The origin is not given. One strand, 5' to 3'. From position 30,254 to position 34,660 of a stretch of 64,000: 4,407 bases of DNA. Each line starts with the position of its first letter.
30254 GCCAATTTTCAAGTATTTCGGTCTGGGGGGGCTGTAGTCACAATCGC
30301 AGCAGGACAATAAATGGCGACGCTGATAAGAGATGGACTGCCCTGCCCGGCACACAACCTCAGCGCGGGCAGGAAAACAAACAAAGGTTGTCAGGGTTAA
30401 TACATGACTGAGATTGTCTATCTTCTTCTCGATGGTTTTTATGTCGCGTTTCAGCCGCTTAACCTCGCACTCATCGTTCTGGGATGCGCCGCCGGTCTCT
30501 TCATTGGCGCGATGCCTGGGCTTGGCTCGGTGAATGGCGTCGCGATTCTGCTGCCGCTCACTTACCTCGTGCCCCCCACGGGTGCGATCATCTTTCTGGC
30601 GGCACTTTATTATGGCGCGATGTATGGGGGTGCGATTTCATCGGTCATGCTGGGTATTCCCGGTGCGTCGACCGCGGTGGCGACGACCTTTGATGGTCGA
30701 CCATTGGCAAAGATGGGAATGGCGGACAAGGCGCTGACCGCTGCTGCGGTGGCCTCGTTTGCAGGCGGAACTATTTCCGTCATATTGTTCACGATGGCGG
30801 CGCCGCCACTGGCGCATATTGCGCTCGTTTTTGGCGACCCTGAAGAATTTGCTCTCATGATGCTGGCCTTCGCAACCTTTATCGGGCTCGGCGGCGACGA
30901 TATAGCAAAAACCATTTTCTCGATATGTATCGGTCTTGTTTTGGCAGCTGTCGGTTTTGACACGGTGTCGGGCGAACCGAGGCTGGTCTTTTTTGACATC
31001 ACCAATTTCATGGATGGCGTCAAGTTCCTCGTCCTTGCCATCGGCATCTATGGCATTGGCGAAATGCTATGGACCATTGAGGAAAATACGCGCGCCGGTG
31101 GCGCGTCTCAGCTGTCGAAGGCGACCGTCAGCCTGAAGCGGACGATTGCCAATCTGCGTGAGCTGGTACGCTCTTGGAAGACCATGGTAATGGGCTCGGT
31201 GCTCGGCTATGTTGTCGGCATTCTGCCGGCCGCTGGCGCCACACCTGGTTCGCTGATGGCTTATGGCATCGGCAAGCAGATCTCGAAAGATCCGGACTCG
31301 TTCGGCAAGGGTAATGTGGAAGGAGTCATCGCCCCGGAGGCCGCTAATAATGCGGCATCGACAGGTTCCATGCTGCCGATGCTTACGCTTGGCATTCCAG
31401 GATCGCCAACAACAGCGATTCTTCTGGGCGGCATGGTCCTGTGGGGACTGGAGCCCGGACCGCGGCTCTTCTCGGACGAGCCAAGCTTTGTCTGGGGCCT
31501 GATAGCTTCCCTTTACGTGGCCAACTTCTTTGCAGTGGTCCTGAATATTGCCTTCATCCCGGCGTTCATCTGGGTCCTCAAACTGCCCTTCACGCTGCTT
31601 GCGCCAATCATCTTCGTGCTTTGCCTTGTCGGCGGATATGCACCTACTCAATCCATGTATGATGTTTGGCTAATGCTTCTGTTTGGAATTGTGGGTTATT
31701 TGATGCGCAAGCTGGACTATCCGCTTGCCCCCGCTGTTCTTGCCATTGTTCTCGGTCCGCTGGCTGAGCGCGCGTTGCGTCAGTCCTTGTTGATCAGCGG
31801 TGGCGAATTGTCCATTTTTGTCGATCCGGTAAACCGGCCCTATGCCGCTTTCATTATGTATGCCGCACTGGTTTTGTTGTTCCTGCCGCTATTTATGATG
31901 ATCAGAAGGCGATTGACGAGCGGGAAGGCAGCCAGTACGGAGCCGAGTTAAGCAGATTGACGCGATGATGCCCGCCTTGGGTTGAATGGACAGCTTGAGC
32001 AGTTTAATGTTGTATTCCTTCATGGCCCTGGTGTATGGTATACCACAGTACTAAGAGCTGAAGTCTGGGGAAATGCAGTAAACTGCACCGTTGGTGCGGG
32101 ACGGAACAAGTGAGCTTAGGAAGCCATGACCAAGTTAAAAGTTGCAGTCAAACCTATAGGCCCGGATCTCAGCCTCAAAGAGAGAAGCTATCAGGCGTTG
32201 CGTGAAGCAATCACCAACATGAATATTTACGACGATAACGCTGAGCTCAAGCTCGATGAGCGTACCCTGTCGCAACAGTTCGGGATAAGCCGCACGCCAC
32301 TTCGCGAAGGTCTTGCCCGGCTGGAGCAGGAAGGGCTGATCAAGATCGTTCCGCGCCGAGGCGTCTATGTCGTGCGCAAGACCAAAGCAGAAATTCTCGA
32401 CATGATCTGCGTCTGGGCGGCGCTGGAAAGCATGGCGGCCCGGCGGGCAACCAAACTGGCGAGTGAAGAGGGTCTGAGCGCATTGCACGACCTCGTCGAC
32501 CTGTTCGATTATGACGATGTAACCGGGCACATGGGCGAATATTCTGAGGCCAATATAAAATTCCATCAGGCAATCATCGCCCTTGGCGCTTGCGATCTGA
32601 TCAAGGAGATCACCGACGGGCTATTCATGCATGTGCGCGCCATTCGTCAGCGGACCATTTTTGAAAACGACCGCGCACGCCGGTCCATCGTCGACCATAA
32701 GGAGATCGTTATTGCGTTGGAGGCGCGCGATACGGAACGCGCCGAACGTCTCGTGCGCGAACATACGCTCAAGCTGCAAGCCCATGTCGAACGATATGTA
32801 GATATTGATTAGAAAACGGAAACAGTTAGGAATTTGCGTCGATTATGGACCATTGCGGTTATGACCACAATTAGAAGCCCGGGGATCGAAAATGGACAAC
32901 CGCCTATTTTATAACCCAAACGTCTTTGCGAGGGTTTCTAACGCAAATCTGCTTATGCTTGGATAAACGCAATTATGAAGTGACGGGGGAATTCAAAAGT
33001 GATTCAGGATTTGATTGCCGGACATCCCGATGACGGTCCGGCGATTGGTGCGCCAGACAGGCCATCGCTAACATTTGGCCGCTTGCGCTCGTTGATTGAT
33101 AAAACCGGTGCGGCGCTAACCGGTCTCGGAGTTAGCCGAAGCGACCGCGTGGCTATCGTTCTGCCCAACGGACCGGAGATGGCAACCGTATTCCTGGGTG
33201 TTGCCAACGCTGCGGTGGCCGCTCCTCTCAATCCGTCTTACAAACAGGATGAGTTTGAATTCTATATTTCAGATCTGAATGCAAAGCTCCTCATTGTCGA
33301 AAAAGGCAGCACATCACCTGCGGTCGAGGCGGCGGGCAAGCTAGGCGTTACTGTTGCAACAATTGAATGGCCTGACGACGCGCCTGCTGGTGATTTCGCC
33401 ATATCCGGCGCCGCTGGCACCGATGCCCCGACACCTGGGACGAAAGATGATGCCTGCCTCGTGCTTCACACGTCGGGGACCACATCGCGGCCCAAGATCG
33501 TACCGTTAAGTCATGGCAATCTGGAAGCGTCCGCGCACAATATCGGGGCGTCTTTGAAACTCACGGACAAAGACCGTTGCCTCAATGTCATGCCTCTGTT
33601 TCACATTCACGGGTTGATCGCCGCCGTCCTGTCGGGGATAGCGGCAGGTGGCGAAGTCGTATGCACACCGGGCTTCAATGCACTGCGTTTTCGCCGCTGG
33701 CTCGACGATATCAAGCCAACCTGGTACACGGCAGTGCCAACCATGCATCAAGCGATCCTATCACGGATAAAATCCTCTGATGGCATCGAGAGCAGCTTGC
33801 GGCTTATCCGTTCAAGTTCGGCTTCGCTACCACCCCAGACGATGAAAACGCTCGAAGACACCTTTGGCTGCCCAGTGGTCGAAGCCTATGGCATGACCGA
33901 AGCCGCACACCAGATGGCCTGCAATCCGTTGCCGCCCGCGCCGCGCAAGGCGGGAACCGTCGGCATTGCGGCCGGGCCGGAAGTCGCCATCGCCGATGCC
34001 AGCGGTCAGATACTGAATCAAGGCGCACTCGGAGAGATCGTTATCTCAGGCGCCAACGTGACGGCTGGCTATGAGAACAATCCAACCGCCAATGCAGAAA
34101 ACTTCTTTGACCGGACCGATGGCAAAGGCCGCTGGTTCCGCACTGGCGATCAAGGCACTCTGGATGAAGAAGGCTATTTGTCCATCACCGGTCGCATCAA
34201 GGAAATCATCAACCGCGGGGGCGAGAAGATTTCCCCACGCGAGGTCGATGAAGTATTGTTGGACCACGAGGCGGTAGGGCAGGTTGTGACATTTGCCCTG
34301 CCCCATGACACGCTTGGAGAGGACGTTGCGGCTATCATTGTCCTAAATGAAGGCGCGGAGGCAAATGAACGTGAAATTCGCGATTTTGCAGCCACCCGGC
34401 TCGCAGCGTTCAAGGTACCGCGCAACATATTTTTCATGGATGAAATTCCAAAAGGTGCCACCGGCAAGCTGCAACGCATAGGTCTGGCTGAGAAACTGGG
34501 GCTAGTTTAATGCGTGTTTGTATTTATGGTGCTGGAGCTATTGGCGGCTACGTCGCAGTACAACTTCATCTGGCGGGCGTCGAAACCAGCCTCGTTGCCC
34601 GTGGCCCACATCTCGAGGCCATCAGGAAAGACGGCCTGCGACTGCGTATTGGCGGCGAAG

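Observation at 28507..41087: Candidate undescribed route: oxalate uptake, activation and reduction wired directly into the beta-hydroxyaspartate cycle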

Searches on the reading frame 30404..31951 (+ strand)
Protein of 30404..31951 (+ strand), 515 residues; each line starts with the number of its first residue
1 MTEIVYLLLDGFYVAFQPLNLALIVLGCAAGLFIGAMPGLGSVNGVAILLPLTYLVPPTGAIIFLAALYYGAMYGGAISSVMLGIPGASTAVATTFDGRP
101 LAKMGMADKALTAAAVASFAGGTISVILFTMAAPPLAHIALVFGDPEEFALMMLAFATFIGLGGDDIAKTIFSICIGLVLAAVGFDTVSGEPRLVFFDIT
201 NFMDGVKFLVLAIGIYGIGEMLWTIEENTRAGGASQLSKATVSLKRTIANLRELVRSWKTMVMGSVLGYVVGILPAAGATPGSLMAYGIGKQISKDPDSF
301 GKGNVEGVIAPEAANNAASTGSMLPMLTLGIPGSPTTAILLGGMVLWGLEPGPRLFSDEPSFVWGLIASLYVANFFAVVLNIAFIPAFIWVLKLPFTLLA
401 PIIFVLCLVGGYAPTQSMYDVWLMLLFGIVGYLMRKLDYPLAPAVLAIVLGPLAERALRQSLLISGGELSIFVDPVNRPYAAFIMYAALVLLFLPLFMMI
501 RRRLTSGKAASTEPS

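Call 3: search_protein_families(library=pfam, proteins=[window:30404-31951:+])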
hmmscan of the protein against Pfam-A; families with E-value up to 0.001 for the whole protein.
window:30404-31951:+ (515 aa): 1 family
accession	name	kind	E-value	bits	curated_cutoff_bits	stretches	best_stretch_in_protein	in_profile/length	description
PF01970.21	TctA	-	6.3e-148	493.3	28.9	1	21-446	1-423/423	Tripartite tricarboxylate transporter TctA family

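Call 4: search_protein_families(library=ncbifam, proteins=[window:30404-31951:+])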
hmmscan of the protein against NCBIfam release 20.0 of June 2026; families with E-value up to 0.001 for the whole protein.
window:30404-31951:+ (515 aa): 0 families

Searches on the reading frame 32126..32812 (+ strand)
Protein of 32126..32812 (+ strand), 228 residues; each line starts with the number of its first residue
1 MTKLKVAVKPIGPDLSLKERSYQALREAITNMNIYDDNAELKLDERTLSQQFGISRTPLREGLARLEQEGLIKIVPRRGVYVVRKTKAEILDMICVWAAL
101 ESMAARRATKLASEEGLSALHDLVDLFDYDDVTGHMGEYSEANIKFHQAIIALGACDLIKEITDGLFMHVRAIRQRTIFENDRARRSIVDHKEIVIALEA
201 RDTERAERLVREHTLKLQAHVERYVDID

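Call 3: search_protein_families(library=pfam, proteins=[window:32126-32812:+])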
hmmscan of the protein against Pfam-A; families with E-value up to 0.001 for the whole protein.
window:32126-32812:+ (228 aa): 2 families
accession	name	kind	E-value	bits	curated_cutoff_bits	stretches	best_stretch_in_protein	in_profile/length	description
PF07729.17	FCD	-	3.2e-22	79.7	24.3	1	92-213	1-122/125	FCD domain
PF00392.27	GntR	-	3.9e-13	49.3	27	1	19-82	3-64/64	Bacterial regulatory proteins, gntR family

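Call 4: search_protein_families(library=ncbifam, proteins=[window:32126-32812:+])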
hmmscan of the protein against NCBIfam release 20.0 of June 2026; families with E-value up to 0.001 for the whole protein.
window:32126-32812:+ (228 aa): 13 families
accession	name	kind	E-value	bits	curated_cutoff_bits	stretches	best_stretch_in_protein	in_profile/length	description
TIGR03338.1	phnR_burk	equivalog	2.4e-26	92.7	271.5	1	41-215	33-207/212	phosphonate utilization associated transcriptional regulator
NF003011.0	PRK03837.1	subfamily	1e-17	64.6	260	2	100-218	114-230/241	transcriptional regulator NanR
NF008576.0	PRK11534.1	equivalog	8.7e-13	48.5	218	1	21-215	12-211/225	DNA-binding transcriptional regulator CsiR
NF008504.0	PRK11414.1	equivalog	6.5e-11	42.4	225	1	43-210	35-204/221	GntR family transcriptional regulator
NF007741.0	PRK10421.1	equivalog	3.2e-09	36.6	311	1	43-82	31-71/262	transcriptional regulator LldR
TIGR03337.1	phnR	equivalog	1.4e-05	24.9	296.75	1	44-83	27-66/231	phosphonate utilization transcriptional regulator PhnR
NF052282.1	PLP_TF_PdxR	equivalog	2.2e-05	23.7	320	1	19-90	4-73/448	MocR-like pyridoxine biosynthesis transcription factor PdxR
TIGR02404.1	trehalos_R_Bsub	equivalog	4.5e-05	23.2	211.95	1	22-95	6-78/233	trehalose operon repressor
NF007001.0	PRK09464.1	equivalog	6.6e-05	22.6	330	0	43-92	35-84/254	pyruvate dehydrogenase complex transcriptional repressor PdhR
NF007588.0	PRK10225.1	equivalog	7.1e-05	22.2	442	0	19-92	8-83/257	Uxu operon transcriptional regulator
NF003444.0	PRK04984.1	equivalog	8.5e-05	22.2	189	1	44-75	33-64/239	fatty acid metabolism transcriptional regulator FadR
NF007442.0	PRK09990.1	equivalog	0.00023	20.6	301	0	45-115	37-122/256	transcriptional regulator GlcC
TIGR02812.1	fadR_gamma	equivalog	0.00027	20.7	249.2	1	44-92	32-80/235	fatty acid metabolism transcriptional regulator FadR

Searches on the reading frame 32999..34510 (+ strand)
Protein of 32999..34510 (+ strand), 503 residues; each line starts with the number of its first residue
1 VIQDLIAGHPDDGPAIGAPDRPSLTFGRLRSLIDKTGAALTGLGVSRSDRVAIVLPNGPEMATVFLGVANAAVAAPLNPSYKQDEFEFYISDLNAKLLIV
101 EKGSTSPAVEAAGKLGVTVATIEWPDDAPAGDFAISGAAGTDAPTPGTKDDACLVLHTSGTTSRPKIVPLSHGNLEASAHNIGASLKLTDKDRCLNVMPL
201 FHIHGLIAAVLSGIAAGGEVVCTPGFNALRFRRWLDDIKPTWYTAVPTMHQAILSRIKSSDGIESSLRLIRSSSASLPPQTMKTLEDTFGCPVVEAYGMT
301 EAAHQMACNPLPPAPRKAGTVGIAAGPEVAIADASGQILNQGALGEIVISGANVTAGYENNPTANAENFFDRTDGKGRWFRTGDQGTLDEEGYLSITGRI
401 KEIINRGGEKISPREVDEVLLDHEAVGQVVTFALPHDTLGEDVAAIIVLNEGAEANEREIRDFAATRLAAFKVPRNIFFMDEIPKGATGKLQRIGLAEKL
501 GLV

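Call 3: search_protein_families(library=pfam, proteins=[window:32999-34510:+])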
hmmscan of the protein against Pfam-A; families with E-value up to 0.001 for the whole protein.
window:32999-34510:+ (503 aa): 2 families
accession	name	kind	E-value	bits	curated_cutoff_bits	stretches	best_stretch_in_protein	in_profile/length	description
PF00501.34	AMP-binding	-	1.1e-74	251.9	29.9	1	8-358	7-383/384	AMP-binding enzyme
PF13193.12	AMP-binding_C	-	1e-14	55.6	24.5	1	415-490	1-76/76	AMP-binding enzyme C-terminal domain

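Call 4: search_protein_families(library=ncbifam, proteins=[window:32999-34510:+])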
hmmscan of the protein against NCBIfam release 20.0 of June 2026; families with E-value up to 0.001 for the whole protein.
window:32999-34510:+ (503 aa): 108 families (the best 25 are shown)
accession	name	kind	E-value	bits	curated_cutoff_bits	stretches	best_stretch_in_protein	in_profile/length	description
NF004511.1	PRK05852.1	equivalog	3.3e-124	415.3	650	1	6-499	9-503/505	FadD7 family fatty acid--CoA ligase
NF004837.0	PRK06187.1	subfamily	5.2e-100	335.2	476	1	22-499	32-521/531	long-chain-fatty-acid--CoA ligase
NF004114.0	PRK05605.1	equivalog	1.5e-86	291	766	2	143-500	215-569/575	long-chain-fatty-acid--CoA ligase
NF005702.0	PRK07514.1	subfamily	1.6e-86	290.7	558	1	12-496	18-496/506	malonyl-CoA synthase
NF006181.0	PRK08314.1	subfamily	4.9e-82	276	705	2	144-494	198-548/563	long-chain-fatty-acid--CoA ligase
NF005714.0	PRK07529.1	subfamily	1.6e-79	268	632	2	143-496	211-572/640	acyl-CoA synthetase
NF009233.0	PRK12583.1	subfamily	2.9e-79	266.9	832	2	147-498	198-548/558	fatty acid CoA ligase family protein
NF005801.1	PRK07656.1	equivalog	8.4e-74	249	657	1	11-492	15-495/500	FadD3 family acyl-CoA ligase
NF006182.0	PRK08316.1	subfamily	4.8e-71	239.8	663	1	22-493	35-510/523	fatty acyl-CoA synthetase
NF005307.0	PRK06839.1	equivalog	1.8e-70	238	748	1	20-499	24-492/496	o-succinylbenzoate--CoA ligase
NF002966.0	PRK03640.1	equivalog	8.4e-70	235.7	556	1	22-498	26-478/483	o-succinylbenzoate--CoA ligase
NF052580.1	Str24CoAsynCasG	equivalog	2.9e-68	230.6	750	1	43-494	86-544/548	steroid-24-oyl-CoA synthetase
NF004808.0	PRK06155.1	equivalog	1.2e-67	228.4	722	1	24-498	47-520/542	ATP-dependent acyl-CoA ligase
NF005858.0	PRK07787.1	subfamily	1.3e-66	225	575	1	44-497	42-469/471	acyl-CoA synthetase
TIGR03098.1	ligase_PEP_1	hypoth_equivalog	5.1e-64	216.6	592.35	1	14-497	17-515/517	acyl-CoA ligase (AMP-forming), exosortase A system-associated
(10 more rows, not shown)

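Call 6: search_solved_structures(query=window:32999-34510:+, max_evalue=1e-30)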
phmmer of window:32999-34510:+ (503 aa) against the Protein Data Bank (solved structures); distinct sequences matched with E-value up to 1e-30: 75 (the best 60 are shown).
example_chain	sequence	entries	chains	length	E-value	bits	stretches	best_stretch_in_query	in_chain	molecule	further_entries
5ie0_A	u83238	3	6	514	5.9e-122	411.3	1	12-497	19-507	Oxalate--CoA ligase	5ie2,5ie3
6qjz_A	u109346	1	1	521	8.1e-117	394.4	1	21-498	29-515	oxalyl CoA-synthetase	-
8aff_A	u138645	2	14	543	1.1e-110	374.2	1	148-499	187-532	Oxalate--CoA ligase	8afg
8atd_C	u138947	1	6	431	5.4e-80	272.9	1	148-403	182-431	Oxalate--CoA ligase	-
3r44_A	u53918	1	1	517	1.1e-60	209.3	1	23-499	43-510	fatty acyl CoA synthetase FADD13 (FATTY-ACYL-CoA SYNTHETASE)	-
4fuq_A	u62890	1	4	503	4.8e-58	200.5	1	24-498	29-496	Malonyl CoA synthetase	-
4fut_A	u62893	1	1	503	3.6e-57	197.6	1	24-498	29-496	Malonyl CoA synthetase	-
4gxq_A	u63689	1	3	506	9.7e-57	196.2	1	24-498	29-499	Malonyl CoA synthetase, Benzoate-CoA ligase Chimeric protein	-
8weu_A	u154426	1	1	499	2.8e-56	194.7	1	23-501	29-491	Fatty-acyl-CoA synthase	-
8wev_A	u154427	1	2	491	5e-56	193.9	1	23-493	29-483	Feruloyl-CoA Synthetase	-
4gxr_A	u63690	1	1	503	1.6e-55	192.2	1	24-498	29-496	Malonyl CoA synthetase, Benzoate-CoA ligase Chimeric protein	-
5bsw_A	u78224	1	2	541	7.4e-51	176.8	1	25-500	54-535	4-coumarate--CoA ligase 2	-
3g7s_A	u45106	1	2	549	9.3e-51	176.5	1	23-499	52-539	Long-chain-fatty-acid--CoA ligase (FadD-1)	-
5u95_A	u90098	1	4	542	1.1e-50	176.2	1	25-500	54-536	4-coumarate--CoA ligase 2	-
5bsm_A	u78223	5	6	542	2.2e-50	175.3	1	25-500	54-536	4-coumarate--CoA ligase 2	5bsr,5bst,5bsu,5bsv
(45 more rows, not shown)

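Call 36: search_solved_structures(query=window:32999-34510:+, max_evalue=1e-100, show_alignments=1)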
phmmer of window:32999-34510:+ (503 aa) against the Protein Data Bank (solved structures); distinct sequences matched with E-value up to 1e-100: 3.
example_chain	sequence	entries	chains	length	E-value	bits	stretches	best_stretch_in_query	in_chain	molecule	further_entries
5ie0_A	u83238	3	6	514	5.9e-122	411.3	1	12-497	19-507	Oxalate--CoA ligase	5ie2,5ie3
6qjz_A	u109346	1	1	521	8.1e-117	394.4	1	21-498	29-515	oxalyl CoA-synthetase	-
8aff_A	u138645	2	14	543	1.1e-110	374.2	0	148-499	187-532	Oxalate--CoA ligase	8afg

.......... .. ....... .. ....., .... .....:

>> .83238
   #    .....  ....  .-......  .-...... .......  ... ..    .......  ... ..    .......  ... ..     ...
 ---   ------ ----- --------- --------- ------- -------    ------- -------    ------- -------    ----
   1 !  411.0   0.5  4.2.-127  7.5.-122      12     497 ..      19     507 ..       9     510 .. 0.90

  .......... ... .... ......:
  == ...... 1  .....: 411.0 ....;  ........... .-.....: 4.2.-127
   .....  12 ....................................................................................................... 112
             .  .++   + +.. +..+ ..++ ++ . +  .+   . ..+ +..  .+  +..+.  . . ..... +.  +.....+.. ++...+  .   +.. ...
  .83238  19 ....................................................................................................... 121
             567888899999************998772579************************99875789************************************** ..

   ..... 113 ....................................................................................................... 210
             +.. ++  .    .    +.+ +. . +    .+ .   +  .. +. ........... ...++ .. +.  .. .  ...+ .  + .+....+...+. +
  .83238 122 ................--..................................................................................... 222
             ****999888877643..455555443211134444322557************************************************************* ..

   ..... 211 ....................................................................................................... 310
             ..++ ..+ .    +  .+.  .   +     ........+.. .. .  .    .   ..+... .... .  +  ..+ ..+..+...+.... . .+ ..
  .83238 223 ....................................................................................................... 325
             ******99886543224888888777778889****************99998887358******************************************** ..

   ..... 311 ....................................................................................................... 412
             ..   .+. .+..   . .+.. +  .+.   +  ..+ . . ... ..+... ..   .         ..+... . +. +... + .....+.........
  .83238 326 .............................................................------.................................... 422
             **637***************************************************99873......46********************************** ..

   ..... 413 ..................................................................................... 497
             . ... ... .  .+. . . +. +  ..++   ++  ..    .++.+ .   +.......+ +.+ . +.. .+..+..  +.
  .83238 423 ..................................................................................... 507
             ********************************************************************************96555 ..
